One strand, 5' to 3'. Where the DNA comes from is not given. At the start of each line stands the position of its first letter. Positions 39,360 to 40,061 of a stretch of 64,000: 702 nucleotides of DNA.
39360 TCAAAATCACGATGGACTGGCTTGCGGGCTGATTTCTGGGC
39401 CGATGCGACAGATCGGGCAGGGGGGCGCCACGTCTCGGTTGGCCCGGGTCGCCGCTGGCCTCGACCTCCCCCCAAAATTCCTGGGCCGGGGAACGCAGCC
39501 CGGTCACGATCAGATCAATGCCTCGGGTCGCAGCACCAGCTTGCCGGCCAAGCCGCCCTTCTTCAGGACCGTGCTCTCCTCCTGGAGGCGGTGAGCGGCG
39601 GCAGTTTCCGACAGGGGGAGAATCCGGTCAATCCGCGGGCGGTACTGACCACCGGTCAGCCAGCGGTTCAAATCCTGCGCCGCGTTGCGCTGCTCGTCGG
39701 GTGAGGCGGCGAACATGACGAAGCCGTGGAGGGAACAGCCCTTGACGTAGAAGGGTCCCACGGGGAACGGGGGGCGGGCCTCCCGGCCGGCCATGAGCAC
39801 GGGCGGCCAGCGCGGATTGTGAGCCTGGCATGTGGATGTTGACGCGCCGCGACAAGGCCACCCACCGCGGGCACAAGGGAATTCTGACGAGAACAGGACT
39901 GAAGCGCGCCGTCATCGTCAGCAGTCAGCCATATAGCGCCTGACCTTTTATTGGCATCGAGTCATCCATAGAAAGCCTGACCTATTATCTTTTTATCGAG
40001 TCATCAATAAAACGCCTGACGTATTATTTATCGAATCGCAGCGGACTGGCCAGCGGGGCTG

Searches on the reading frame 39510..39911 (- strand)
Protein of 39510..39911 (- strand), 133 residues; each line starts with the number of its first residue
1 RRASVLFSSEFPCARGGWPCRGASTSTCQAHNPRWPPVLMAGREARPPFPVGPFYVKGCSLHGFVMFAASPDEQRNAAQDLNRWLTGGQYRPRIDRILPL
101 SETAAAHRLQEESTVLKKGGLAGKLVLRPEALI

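Call 55: search_protein_families(library=pfam, proteins=[window:39510-39911:-], max_evalue=0.00001)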
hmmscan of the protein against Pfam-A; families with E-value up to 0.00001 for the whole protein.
window:39510-39911:- (133 aa): 1 family
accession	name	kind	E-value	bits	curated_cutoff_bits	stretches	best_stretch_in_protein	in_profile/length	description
PF13602.12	ADH_zinc_N_2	-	6.3e-06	27.6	27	1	64-114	77-127/134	Zinc-binding dehydrogenase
